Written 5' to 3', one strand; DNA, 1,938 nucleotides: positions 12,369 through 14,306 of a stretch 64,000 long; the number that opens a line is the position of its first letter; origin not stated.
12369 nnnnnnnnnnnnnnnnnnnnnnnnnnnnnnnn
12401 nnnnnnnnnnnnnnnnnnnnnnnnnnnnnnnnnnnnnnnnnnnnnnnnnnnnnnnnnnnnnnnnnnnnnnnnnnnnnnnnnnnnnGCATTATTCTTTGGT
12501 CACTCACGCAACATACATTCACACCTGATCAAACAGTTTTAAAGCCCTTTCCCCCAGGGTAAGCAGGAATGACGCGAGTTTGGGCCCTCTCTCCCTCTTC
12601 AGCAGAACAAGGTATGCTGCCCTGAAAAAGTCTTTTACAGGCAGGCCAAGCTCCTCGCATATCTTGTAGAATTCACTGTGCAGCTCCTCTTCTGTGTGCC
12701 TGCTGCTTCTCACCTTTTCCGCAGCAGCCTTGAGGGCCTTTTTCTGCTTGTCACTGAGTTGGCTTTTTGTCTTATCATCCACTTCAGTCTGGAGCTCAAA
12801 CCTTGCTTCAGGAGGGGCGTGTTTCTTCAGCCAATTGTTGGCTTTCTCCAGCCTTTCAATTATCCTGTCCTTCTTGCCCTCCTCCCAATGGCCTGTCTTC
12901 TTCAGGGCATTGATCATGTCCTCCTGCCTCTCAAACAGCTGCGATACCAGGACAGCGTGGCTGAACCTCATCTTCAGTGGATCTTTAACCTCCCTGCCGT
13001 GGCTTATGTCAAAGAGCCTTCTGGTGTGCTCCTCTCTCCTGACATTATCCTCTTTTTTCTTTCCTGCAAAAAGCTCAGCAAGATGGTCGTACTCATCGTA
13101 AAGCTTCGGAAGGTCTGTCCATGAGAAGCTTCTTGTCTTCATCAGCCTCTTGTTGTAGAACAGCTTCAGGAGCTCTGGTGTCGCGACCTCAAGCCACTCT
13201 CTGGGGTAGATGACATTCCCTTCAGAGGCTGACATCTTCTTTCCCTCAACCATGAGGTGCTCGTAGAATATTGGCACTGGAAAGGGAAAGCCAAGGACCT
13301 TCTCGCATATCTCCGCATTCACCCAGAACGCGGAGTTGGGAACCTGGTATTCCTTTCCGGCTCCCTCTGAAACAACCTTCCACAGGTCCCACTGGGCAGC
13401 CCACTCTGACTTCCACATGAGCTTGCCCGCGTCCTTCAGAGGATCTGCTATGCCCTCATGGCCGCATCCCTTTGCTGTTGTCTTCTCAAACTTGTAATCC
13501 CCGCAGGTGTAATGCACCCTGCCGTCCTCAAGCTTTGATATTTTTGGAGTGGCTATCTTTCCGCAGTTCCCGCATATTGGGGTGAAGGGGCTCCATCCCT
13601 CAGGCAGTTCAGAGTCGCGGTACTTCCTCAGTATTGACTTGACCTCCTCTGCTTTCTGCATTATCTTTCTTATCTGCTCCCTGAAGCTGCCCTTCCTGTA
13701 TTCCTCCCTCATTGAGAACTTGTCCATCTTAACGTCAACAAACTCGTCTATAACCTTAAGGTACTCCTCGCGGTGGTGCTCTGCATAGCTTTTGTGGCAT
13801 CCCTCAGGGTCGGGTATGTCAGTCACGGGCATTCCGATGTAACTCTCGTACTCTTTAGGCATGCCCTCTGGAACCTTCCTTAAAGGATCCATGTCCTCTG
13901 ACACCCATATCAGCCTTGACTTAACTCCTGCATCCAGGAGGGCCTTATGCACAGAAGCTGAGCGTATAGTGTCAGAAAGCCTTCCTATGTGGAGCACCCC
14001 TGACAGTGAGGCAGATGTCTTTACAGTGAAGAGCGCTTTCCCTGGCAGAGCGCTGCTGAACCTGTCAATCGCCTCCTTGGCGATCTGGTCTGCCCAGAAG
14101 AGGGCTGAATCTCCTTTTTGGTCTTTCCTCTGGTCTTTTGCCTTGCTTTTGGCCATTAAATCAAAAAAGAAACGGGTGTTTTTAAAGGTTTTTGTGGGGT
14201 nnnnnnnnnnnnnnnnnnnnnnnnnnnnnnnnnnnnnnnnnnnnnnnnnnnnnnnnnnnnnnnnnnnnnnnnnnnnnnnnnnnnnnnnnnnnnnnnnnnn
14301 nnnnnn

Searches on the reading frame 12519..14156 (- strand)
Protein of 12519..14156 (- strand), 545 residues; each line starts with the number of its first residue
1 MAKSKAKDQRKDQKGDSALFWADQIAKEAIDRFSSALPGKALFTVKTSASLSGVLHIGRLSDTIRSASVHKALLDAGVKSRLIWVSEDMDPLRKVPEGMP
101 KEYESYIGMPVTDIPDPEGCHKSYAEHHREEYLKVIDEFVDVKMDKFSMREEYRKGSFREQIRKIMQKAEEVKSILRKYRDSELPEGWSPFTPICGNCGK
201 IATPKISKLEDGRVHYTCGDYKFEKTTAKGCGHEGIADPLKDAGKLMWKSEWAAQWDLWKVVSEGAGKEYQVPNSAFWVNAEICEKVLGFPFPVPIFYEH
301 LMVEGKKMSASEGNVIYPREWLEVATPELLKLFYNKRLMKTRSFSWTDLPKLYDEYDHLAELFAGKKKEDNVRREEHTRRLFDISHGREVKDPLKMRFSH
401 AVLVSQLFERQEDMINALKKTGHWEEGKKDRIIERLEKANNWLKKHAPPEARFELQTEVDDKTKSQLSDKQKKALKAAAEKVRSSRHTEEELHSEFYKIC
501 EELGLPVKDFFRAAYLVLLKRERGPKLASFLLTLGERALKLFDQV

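Call 16: search_protein_families(library=ncbifam, proteins=[window:12519-14156:-], max_evalue=0.00001)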
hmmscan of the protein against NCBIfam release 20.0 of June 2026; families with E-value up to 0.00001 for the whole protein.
window:12519-14156:- (545 aa): 2 families
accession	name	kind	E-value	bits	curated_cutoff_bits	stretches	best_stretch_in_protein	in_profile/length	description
TIGR00467.1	lysS_arch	equivalog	3.2e-110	369.1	147.55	1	20-537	2-505/515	lysine--tRNA ligase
NF001968.0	PRK00750.1-2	equivalog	2.2e-57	194.7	648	1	17-535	11-511/528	lysine--tRNA ligase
